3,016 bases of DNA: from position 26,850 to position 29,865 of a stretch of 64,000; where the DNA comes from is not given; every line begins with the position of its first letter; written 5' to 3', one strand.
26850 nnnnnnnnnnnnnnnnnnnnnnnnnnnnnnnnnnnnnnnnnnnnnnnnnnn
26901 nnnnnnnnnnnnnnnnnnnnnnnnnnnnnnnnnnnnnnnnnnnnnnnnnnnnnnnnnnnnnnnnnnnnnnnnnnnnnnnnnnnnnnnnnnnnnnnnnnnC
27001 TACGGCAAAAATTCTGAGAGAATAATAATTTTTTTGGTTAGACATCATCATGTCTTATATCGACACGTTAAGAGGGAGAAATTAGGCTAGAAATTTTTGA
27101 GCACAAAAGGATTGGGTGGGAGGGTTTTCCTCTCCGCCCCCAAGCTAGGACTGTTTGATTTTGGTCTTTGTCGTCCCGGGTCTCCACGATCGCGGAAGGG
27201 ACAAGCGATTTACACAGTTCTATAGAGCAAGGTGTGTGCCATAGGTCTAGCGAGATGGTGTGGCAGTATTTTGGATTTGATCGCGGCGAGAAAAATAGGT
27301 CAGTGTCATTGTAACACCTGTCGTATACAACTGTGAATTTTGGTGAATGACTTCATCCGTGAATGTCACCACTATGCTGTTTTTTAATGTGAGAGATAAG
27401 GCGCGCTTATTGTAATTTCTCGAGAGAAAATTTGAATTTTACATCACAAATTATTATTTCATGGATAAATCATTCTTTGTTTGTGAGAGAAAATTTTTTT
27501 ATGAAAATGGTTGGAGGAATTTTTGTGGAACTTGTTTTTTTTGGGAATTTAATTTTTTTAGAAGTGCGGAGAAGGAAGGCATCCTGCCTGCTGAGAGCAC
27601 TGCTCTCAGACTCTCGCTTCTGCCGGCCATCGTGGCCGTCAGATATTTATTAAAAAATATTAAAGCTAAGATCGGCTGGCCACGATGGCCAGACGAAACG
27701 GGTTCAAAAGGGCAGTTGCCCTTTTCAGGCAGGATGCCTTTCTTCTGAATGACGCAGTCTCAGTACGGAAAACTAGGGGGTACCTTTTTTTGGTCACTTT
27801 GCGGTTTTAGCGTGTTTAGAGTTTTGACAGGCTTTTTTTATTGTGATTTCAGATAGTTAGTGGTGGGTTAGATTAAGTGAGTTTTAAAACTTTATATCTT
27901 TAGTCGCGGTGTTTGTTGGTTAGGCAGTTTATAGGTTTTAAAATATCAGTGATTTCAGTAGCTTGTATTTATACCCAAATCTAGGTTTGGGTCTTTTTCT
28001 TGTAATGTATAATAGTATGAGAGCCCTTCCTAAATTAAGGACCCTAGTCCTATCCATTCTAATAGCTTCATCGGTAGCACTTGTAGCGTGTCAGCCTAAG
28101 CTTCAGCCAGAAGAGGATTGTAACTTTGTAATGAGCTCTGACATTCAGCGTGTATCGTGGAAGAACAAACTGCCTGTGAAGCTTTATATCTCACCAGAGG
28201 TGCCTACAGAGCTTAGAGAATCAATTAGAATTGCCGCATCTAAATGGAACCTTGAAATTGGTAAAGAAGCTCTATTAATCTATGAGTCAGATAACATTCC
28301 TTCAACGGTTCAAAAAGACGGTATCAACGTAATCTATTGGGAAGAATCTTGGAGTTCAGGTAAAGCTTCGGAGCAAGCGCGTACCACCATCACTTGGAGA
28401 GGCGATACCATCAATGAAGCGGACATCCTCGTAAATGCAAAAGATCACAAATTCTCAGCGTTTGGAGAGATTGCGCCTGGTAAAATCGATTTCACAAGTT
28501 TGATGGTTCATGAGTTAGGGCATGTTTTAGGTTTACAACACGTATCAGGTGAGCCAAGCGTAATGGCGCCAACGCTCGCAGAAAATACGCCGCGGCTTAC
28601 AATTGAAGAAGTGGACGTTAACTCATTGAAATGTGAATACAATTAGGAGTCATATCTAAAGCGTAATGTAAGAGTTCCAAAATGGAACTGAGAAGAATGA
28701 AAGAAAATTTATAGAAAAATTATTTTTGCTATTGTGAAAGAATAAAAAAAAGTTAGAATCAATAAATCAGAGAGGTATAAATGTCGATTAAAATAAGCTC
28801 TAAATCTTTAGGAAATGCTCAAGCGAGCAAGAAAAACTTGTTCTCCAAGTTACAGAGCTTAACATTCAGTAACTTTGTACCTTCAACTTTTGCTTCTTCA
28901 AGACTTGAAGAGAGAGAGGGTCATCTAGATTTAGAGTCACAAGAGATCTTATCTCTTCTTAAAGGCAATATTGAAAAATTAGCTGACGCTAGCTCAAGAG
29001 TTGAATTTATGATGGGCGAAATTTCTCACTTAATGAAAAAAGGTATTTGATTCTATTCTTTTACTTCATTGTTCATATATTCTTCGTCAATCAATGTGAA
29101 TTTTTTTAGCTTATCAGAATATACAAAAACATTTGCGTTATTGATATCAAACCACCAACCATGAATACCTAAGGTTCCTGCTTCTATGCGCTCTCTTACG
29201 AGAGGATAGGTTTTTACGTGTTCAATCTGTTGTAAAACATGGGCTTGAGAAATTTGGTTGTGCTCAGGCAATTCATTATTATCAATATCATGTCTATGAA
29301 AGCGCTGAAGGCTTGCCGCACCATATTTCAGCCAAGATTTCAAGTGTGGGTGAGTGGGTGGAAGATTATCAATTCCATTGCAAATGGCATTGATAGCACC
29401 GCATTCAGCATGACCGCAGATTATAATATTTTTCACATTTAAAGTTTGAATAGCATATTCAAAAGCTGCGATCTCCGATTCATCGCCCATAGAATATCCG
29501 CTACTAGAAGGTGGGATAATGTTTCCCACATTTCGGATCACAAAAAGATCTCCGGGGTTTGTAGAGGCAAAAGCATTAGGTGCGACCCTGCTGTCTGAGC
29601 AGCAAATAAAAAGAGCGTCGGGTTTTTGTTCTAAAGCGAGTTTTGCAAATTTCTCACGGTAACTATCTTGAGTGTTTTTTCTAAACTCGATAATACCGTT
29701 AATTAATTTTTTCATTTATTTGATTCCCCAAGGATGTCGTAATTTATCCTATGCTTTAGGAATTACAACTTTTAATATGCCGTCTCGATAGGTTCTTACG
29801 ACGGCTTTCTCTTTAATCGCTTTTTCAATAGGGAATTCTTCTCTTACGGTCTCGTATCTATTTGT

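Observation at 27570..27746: Nested near-perfect inverted repeats forming a closed four-helix junction inside a 965-bp gene-free gap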

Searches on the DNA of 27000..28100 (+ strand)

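Call 7: search_rna_families(source=window, start=27000, end=28100, threshold=evalue, max_evalue=10)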
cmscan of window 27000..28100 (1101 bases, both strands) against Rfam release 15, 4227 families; matches with E-value up to 10: 10.
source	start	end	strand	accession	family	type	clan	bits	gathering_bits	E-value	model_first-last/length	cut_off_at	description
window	27385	27455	+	RF02282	TtnuCD5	Gene; snRNA; snoRNA; CD-box;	-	23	70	2.1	1-77/77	no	Tetrahymena snoRNA TtnuCD5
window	27347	27474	-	RF00782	MIR480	Gene; miRNA;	-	22.7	35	3.3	1-140/140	no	MIR480 microRNA precursor family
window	27620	27694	-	RF04106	mir-1303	Gene; miRNA;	-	17.8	107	2.9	1-85/85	no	mir-1303 microRNA precursor family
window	27618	27694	+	RF04204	mir-3473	Gene; miRNA;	-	17.7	71.8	1.4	1-78/78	no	mir-3473 microRNA precursor family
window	27618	27697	-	RF04204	mir-3473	Gene; miRNA;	-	17.5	71.8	1.7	1-78/78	no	mir-3473 microRNA precursor family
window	27409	27451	-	RF01157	sn1185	Gene; snRNA; snoRNA; CD-box;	-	16.3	60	3.9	1-66/66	no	Small nucleolar RNA sn1185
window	27468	27744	+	RF01472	rli40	Gene; sRNA;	-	16.1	100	0.23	1-263/263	no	Listeria sRNA rli40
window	27939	27999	+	RF02702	AgvB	Gene; sRNA;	-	14.5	56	9.7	1-62/62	no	Anti GcvB sRNA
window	27100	27203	+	RF02937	Clostridiales-2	Gene; sRNA;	-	14.2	58.6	3.5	1-82/82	no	Clostridiales-2 RNA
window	27164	27240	-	RF03032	narK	Cis-reg;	-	14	43.2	9.4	1-72/72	no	narK RNA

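Call 17: search_dna_similar(query=window:27560-27756:+, collection=plasmids, mode=distant, max_evalue=1)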
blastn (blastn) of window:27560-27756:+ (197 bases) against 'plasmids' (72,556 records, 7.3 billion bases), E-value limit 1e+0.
Records with a match: 24; places in all: 25; records where one place covers at least 80% of the query: 0.
Best place of each record, by identity: >=99% 2; 90-95% 22.
By first word of the organism name: Staphylococcus 7; Borreliella 7; Enterococcus 6; Streptococcus 1; Streptomyces 1; Piscirickettsia 1; Pseudoalteromonas 1.
By predicted mobility (MOB-suite, as given by PLSDB): non-mobilizable 17; mobilizable 6; conjugative 1.
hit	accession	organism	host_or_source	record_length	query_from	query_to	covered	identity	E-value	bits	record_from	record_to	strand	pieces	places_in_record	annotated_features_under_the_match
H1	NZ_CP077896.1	Staphylococcus aureus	Homo sapiens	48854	82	110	15%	93.1%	6e-1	41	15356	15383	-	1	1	S8 family serine peptidase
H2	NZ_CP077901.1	Staphylococcus aureus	Homo sapiens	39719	82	110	15%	93.1%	6e-1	41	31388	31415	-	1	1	S8 family serine peptidase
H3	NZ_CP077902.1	Staphylococcus aureus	Homo sapiens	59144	82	110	15%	93.1%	6e-1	41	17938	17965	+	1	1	S8 family serine peptidase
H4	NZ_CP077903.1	Staphylococcus aureus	Homo sapiens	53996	82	110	15%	93.1%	6e-1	41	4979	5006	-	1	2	S8 family serine peptidase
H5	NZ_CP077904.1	Staphylococcus aureus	Homo sapiens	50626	82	110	15%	93.1%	6e-1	41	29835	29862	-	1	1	S8 family serine peptidase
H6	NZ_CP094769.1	Staphylococcus aureus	Cattle,milk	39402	82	110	15%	93.1%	6e-1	41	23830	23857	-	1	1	S8 family serine peptidase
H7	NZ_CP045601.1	Enterococcus faecalis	cell culture,probitic products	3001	78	106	15%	93.1%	6e-1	41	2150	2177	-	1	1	Hsp20/alpha crystallin family protein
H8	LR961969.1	Enterococcus faecalis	-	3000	78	106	15%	93.1%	6e-1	41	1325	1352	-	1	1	record has no annotation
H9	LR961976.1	Enterococcus faecalis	-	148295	78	106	15%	93.1%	6e-1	41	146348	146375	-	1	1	none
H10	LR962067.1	Enterococcus faecalis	-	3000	78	106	15%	93.1%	6e-1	41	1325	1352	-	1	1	record has no annotation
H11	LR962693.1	Enterococcus faecalis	-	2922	78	106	15%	93.1%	6e-1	41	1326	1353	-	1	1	record has no annotation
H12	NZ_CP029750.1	Staphylococcus aureus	-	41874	82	110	15%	93.1%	6e-1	41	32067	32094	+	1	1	S8 family serine peptidase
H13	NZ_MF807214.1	Streptococcus thermophilus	-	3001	78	106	15%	93.1%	6e-1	41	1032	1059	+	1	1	Hsp20/alpha crystallin family protein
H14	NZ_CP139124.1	Enterococcus faecalis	Homo sapiens,environmental ...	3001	78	106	15%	93.1%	6e-1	41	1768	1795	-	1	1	Hsp20/alpha crystallin family protein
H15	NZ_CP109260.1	Streptomyces sp. NBC_01650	-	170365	12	39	14%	92.9%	2e-1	43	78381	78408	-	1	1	NYN domain-containing protein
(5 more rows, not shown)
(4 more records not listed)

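Call 18: search_dna_similar(query=window:27560-27756:+, collection=phages, mode=distant, max_evalue=1)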
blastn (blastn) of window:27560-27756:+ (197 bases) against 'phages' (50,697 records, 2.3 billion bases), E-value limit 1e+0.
No match.

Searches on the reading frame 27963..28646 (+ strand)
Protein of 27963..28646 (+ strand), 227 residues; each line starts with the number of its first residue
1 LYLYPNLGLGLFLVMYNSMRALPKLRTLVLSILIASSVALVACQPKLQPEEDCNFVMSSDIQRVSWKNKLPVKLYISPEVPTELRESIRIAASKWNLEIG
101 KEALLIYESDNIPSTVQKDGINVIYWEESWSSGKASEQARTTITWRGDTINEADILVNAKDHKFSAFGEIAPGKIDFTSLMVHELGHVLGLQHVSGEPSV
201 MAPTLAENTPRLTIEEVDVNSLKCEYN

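Call 12: search_protein_families(library=pfam, proteins=[window:27963-28646:+])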
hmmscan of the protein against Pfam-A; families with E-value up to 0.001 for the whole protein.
window:27963-28646:+ (227 aa): 1 family
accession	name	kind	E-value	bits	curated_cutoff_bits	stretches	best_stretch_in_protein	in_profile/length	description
PF00413.30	Peptidase_M10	-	1.1e-10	42.1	24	1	136-224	102-156/159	Matrixin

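Call 14: find_encoding_contigs(protein=window:28017-28646:+, flank=10000, max_places=10)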
Protein window:28017-28646:+ (209 aa): no gene with exactly this product is on record in the collection.

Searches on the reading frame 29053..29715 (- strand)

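Call 12: search_protein_families(library=pfam, proteins=[window:29053-29715:-])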
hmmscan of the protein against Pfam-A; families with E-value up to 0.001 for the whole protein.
window:29053-29715:- (220 aa): 1 family
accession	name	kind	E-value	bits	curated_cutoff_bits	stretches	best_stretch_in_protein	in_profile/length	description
PF00484.24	Pro_CA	-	6.6e-46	156.8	25.7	1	34-195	1-155/156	Carbonic anhydrase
